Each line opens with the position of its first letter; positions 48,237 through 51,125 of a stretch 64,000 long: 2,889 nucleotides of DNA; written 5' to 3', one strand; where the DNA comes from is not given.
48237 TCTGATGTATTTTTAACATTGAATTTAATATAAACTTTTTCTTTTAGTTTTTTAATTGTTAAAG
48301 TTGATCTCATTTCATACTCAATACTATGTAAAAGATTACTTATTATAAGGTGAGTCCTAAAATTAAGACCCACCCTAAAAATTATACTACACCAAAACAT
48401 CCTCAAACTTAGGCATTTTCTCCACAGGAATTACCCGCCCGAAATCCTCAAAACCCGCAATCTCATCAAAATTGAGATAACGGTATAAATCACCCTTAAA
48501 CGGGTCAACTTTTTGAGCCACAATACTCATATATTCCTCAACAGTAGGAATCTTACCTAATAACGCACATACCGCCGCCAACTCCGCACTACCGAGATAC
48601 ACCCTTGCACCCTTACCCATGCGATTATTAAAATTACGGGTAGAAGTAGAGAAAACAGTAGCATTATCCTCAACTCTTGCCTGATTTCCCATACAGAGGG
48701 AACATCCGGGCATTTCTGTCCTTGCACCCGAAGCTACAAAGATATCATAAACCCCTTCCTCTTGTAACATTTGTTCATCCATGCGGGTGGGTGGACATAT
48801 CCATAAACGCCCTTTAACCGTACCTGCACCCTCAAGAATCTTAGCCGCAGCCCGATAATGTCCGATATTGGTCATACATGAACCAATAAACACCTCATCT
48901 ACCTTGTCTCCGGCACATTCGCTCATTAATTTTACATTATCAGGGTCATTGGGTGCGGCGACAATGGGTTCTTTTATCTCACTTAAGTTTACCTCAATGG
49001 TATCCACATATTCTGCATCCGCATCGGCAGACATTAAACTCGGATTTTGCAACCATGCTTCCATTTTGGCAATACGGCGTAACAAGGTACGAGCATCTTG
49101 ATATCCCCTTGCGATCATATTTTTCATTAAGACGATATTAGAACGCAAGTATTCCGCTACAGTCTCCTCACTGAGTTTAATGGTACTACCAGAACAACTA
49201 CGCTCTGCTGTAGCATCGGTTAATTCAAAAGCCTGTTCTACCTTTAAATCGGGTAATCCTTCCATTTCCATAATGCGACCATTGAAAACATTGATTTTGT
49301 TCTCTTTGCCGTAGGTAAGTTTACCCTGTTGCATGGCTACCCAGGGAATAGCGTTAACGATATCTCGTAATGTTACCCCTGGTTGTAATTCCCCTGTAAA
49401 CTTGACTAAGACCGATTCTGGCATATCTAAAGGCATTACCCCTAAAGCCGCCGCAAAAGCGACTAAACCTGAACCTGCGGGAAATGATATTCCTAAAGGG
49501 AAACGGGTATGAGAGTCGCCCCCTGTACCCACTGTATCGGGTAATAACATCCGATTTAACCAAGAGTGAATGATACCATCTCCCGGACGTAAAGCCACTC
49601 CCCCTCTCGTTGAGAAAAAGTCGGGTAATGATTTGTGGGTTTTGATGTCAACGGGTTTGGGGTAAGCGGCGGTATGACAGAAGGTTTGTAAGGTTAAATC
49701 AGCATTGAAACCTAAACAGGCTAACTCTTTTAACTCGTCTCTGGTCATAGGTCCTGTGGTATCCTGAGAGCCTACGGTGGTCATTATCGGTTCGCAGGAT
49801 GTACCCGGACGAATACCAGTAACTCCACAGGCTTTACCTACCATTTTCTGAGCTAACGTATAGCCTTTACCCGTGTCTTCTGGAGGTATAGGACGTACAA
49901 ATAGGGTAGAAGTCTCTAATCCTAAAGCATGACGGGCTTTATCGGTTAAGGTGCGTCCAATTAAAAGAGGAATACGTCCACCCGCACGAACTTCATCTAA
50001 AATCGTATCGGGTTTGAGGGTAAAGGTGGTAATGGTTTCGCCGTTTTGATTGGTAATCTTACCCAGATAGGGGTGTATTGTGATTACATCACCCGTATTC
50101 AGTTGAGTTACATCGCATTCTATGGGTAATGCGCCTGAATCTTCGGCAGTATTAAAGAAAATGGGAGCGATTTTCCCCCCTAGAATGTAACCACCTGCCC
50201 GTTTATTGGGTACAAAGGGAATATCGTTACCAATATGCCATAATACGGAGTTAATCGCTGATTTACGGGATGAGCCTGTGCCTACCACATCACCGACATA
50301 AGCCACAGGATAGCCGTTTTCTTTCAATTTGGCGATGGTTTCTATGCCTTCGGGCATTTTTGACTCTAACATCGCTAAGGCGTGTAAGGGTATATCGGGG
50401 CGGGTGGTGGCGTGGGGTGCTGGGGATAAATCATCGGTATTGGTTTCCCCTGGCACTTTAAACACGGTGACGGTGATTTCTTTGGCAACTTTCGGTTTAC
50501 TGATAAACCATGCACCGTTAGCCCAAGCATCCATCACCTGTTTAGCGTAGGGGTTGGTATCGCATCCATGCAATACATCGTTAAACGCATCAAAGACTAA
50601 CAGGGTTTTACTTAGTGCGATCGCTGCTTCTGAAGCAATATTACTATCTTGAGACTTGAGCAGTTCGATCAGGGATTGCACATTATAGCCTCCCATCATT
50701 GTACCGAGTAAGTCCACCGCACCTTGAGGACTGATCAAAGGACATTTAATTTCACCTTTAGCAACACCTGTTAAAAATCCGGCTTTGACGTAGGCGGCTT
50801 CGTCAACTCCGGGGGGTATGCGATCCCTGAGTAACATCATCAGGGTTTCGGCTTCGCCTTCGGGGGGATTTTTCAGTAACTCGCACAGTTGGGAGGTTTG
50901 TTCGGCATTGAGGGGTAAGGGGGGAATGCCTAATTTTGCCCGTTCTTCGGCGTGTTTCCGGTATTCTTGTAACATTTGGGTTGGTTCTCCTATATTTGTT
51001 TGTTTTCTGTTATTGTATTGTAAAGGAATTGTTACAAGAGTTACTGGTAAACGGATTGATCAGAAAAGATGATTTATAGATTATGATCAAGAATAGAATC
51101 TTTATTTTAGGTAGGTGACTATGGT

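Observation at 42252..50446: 202-bp direct repeat of an internal acnB segment brackets a ~6-kb accessory island plus the 3' two-thirds of acnB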

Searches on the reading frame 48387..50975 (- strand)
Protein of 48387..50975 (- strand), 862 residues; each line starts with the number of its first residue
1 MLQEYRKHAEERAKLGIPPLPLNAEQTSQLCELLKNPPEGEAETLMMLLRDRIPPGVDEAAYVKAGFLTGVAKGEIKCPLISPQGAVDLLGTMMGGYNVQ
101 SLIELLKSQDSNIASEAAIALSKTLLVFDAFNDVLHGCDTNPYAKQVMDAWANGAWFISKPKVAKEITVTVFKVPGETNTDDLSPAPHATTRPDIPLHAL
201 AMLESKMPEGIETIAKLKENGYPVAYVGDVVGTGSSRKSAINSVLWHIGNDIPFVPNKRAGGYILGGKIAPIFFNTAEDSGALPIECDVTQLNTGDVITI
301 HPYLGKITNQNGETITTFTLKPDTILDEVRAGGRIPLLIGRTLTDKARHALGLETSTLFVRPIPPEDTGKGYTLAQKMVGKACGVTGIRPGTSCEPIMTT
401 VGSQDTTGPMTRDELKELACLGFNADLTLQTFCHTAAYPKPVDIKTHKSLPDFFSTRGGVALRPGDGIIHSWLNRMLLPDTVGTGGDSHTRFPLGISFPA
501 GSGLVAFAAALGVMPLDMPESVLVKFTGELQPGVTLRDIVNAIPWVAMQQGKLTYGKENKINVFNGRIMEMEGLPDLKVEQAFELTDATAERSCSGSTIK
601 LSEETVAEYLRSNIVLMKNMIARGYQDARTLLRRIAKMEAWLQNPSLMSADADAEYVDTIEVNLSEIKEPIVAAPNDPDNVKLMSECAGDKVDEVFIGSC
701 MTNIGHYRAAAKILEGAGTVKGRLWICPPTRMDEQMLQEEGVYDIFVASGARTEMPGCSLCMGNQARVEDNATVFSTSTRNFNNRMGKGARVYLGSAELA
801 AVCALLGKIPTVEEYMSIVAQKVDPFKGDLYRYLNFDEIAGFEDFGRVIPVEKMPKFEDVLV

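Call 6: search_protein_families(library=pfam, proteins=[window:48387-50975:-], max_evalue=0.01)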
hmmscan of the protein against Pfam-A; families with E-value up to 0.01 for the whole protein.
window:48387-50975:- (862 aa): 3 families
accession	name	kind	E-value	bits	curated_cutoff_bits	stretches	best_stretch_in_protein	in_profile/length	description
PF06434.19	Aconitase_2_N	-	1.4e-101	338.8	27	1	169-372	1-204/204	Aconitate hydratase 2 N-terminus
PF11791.14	Aconitase_B_N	-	4.9e-64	215.4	25.8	1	4-157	1-153/153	Aconitate B N-terminal domain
PF00330.25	Aconitase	-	2.8e-43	149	28.7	1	403-807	25-463/463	Aconitase family (aconitate hydratase)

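Call 9: find_encoding_contigs(protein=window:48390-50975:-, flank=10000, max_places=10)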
Protein window:48390-50975:- (862 aa): 3 contigs read that carry it; 2 places shown.
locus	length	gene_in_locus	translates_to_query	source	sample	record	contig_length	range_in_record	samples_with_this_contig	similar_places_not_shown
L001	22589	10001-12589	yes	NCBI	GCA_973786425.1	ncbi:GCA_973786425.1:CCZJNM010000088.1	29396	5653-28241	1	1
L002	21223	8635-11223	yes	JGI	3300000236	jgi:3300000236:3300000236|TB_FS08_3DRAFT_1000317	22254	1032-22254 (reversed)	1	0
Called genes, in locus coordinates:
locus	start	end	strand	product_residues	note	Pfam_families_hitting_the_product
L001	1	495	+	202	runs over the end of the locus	PF02441:Flavoprotein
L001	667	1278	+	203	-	-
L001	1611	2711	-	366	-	-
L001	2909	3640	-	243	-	PF20260:PUA_4, PF04452:Methyltrans_RNA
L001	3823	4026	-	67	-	-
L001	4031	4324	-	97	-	PF04365:BrnT_toxin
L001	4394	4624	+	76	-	-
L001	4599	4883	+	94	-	PF05016:ParE_toxin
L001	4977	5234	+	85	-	PF04014:MazE_antitoxin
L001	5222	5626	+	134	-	PF01850:PIN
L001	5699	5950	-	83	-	-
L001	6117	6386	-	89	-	PF05016:ParE_toxin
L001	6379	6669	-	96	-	PF02604:PhdYeFM_antitox (weak)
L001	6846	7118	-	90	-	-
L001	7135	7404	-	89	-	PF22319:DUF6972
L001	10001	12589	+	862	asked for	PF11791:Aconitase_B_N, PF06434:Aconitase_2_N, PF00330:Aconitase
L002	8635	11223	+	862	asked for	PF11791:Aconitase_B_N, PF06434:Aconitase_2_N, PF00330:Aconitase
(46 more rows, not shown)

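Call 10: find_related_loci(query=window:48390-50975:-, collection=genome_contigs, flank=10000)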
Query window:48390-50975:- (862 aa) in genome_contigs; peptide patterns used: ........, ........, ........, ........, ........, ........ (x = any residue, [..] = any of these).
600 stretches matched a pattern (row limit reached: there are more); 594 encode a relative of the query (tblastn E <= 1e-3); the best 80 are kept; 80 distinct loci.
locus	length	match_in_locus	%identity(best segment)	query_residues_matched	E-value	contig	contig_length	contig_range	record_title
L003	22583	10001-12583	86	1-861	0e+0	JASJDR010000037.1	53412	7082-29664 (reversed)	MAG: Xenococcus sp. MO_188.B8 MO_188.c_398, whole genome shotgun sequence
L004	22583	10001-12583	87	1-861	0e+0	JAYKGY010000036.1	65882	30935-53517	MAG: Snowella sp. isolate 1321072 NODE_6824319, whole genome shotgun sequence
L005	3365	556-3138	86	1-861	0e+0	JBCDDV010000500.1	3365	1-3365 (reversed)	MAG: Cyanobacteria bacterium P01_G01_bin.49 k141_2979029_length_3365_cov_8.0000, whole genome shotgun sequence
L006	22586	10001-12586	87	1-862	0e+0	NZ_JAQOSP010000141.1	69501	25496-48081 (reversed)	Roseofilum acuticapitatum BLCC-M154 k141_8711, whole genome shotgun sequence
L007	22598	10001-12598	84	1-861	0e+0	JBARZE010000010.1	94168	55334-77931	MAG: Microcoleaceae cyanobacterium isolate MFD12149_ilm_asm_bin22 k127_71413, whole genome shotgun sequence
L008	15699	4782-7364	85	1-861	0e+0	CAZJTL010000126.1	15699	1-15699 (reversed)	MAG TPA_asm: uncultured bacterium isolate binchicken_co107_233 genome assembly, contig: NODE_8948_length_15699_cov_5.883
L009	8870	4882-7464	83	1-861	0e+0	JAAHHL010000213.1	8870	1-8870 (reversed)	MAG: Caldora sp. SIO3E6 3E6_NODE_213, whole genome shotgun sequence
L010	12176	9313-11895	83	1-861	0e+0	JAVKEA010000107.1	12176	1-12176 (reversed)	MAG: Coleofasciculus sp. E2-BRE-01 k141_33608, whole genome shotgun sequence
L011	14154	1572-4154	83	1-861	0e+0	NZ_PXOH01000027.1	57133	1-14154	Aphanothece hegewaldii CCALA 016 NODE_92_length_57133_cov_66.8076_ID_75049, whole genome shotgun sequence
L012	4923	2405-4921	85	1-839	0e+0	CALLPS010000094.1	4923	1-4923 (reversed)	MAG: uncultured Pleurocapsa sp. isolate H4_Bin_Bin_164_1 genome assembly, contig: c_000000415107, whole genome shotgun s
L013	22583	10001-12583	84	1-861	0e+0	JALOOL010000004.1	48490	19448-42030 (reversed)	MAG: Hydrococcus sp. Prado102 scaffold_596, whole genome shotgun sequence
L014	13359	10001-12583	82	1-861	0e+0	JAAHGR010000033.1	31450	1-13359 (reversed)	MAG: Symploca sp. SIO2E6 2E6_NODE_33, whole genome shotgun sequence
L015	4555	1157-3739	81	1-861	0e+0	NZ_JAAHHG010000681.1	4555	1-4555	MAG: Okeania sp. SIO3B5 3B5_NODE_681, whole genome shotgun sequence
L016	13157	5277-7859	81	1-861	0e+0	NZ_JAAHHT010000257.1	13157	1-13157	MAG: Okeania sp. SIO3I5 3I5_NODE_257, whole genome shotgun sequence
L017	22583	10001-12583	82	1-861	0e+0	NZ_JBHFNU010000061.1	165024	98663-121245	Aerosakkonema sp. BLCC-F183 bin1.fa-61, whole genome shotgun sequence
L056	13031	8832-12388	77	1-853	0e+0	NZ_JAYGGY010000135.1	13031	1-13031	Anabaena cylindrica UHCC 0172 NODE_118_length_13031_cov_92.111668, whole genome shotgun sequence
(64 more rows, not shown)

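Call 19: find_homologous_proteins(query=window:48390-50975:-, max_evalue=1e-100)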
Query window:48390-50975:- (862 aa): 8000 proteins with E <= 1e-100 among 8000 candidates; the best 120 are listed.
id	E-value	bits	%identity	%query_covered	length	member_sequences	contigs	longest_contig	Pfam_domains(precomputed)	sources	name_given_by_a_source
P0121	0.0e+0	1976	100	100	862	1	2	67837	PF11791.15,PF06434.20,PF00330.26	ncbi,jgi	-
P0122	0.0e+0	1839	93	100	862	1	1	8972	PF11791.15,PF06434.20,PF00330.26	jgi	jgi:aconitate hydratase 2/2-methylisocitrate dehydratase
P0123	0.0e+0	1826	92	100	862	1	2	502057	PF11791.15,PF06434.20,PF00330.26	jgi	jgi:aconitate hydratase 2 / 2-methylisocitrate dehydratase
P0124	0.0e+0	1823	92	100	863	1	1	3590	PF11791.15,PF06434.20,PF00330.26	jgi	jgi:aconitate hydratase 2/2-methylisocitrate dehydratase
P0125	0.0e+0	1801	91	100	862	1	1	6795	PF11791.15,PF06434.20,PF00330.26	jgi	jgi:aconitate hydratase 2/2-methylisocitrate dehydratase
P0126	0.0e+0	1786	90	100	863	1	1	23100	PF11791.15,PF06434.20,PF00330.26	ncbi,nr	ncbi:MAG: bifunctional aconitate hydratase 2/2-methylisocitrate dehydratase [Moorea sp. SIO2B7]|nr:b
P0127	0.0e+0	1784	90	100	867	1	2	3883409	PF11791.15,PF06434.20,PF00330.26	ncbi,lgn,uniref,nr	ncbi:aconitate hydratase 2 [Geminocystis sp. NIES-3708]|uniref:bifunctional aconitate hydratase 2/2-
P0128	0.0e+0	1779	90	100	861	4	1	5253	PF11791.15,PF06434.20,PF00330.26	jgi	jgi:aconitate hydratase 2 / 2-methylisocitrate dehydratase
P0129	0.0e+0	1777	89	100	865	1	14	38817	PF11791.15,PF06434.20,PF00330.26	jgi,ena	jgi:aconitate hydratase 2/2-methylisocitrate dehydratase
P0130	0.0e+0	1776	89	100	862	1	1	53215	PF11791.15,PF06434.20,PF00330.26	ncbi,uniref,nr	ncbi:bifunctional aconitate hydratase 2/2-methylisocitrate dehydratase [Spirulina subsalsa FACHB-351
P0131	0.0e+0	1776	89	100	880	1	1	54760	PF11791.15,PF06434.20,PF00330.26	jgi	jgi:aconitate hydratase 2/2-methylisocitrate dehydratase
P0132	0.0e+0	1773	89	100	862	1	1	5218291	PF11791.15,PF06434.20,PF00330.26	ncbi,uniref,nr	ncbi:bifunctional aconitate hydratase 2/2-methylisocitrate dehydratase [Spirulina subsalsa]|uniref:b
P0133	0.0e+0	1773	89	100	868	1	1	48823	PF11791.15,PF06434.20,PF00330.26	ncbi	-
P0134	0.0e+0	1771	89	100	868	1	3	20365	PF11791.15,PF06434.20,PF00330.26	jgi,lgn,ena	jgi:aconitate hydratase 2/2-methylisocitrate dehydratase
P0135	0.0e+0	1767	88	100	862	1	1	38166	PF11791.15,PF06434.20,PF00330.26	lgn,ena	-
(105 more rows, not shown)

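Call 20: find_encoding_contigs(protein=P0123, flank=10000)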
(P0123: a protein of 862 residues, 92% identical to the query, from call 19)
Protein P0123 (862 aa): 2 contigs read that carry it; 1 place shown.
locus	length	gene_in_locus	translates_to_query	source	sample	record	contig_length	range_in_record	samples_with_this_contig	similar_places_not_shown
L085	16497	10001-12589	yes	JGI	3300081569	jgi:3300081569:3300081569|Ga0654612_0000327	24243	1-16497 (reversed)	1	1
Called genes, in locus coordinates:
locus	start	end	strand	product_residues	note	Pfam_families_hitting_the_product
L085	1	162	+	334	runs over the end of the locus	-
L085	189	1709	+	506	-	PF12770:CHAT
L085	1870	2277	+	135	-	PF06228:ChuX_HutX, PF22684:LFE_1968-like (weak)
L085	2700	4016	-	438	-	PF02481:DNA_processg_A, PF18306:LDcluster4 (weak)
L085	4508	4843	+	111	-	-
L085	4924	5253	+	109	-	-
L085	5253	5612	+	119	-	-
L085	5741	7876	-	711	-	PF04851:ResIII, PF00270:DEAD, PF00271:Helicase_C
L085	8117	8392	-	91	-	-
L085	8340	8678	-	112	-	PF22319:DUF6972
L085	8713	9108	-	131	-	PF05016:ParE_toxin (faint)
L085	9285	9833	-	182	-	PF00313:CSD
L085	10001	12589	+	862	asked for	PF11791:Aconitase_B_N, PF06434:Aconitase_2_N, PF00330:Aconitase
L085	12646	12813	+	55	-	PF08814:XisH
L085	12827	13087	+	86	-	PF08814:XisH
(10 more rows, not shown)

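Call 21: find_encoding_contigs(protein=P0122, flank=10000)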
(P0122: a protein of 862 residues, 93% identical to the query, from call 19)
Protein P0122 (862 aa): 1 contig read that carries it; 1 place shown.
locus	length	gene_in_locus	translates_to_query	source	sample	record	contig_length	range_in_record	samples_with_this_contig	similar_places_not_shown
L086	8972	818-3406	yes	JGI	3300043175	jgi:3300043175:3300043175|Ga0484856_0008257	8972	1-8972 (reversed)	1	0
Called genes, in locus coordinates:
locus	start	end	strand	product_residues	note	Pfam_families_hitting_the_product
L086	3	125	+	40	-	?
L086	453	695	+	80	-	PF01610:DDE_Tnp_ISL3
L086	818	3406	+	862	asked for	PF11791:Aconitase_B_N, PF06434:Aconitase_2_N, PF00330:Aconitase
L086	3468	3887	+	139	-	PF08814:XisH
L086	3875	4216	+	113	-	PF08869:XisI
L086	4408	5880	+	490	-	PF13529:Peptidase_C39_2, PF00357:Integrin_alpha (faint), PF13783:DUF4177 (faint)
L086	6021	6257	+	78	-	-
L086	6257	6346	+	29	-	-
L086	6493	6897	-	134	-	PF01850:PIN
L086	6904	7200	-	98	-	-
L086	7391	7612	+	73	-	PF00330:Aconitase (weak)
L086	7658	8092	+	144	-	-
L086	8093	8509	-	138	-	PF01724:DUF29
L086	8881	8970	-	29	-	?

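Call 27: find_related_loci(query=window:48390-50975:-, collection=metagenome_contigs, flank=10000)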
Query window:48390-50975:- (862 aa) in metagenome_contigs; peptide patterns used: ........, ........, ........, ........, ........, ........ (x = any residue, [..] = any of these).
600 stretches matched a pattern (row limit reached: there are more); 591 encode a relative of the query (tblastn E <= 1e-3); the best 80 are kept; 80 distinct loci.
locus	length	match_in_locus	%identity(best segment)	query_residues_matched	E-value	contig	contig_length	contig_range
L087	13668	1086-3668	86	1-861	0e+0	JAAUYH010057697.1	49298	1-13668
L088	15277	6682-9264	86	1-861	0e+0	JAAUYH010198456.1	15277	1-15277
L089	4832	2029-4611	85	1-861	0e+0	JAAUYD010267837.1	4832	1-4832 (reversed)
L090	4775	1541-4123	85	1-861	0e+0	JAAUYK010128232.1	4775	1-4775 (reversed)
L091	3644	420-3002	84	1-861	0e+0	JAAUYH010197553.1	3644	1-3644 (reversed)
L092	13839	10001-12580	84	1-861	0e+0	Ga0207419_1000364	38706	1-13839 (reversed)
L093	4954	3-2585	84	1-861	0e+0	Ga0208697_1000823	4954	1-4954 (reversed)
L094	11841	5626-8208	84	1-861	0e+0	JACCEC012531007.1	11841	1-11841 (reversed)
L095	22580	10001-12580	81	1-861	0e+0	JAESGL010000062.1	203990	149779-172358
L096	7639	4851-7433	81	1-861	0e+0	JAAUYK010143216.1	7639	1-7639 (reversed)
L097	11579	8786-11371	80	1-861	0e+0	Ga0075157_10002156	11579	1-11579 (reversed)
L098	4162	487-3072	80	1-861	0e+0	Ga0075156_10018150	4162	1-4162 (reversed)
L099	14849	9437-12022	80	1-861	0e+0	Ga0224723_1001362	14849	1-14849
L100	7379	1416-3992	79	1-859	0e+0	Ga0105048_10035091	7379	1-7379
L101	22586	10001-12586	79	1-861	0e+0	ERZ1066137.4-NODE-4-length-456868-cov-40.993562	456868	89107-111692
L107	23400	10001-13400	78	1-857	0e+0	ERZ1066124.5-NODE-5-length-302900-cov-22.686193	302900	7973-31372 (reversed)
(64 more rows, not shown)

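Call 32: find_encoding_contigs(protein=P0124, flank=10000)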
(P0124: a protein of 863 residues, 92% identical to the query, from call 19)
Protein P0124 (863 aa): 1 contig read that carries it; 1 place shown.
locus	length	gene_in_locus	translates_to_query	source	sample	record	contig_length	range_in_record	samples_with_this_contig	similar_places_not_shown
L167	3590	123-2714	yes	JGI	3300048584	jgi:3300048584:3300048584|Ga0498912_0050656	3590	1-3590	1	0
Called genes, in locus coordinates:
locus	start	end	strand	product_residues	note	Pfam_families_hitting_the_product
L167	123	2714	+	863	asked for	PF11791:Aconitase_B_N, PF06434:Aconitase_2_N, PF00330:Aconitase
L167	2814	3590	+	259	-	?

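Call 33: find_encoding_contigs(protein=P0125, flank=10000)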
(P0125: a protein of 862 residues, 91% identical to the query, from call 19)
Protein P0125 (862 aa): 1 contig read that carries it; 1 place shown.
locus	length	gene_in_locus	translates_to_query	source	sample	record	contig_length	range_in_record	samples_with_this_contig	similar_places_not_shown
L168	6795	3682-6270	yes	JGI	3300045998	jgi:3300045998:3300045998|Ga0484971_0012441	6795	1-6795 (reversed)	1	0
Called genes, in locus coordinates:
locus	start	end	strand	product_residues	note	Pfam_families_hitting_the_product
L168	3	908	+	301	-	PF00480:ROK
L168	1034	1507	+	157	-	PF01467:CTP_transf_like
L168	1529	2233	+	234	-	-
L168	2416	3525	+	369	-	PF03739:LptF_LptG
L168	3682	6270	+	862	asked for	PF11791:Aconitase_B_N, PF06434:Aconitase_2_N, PF00330:Aconitase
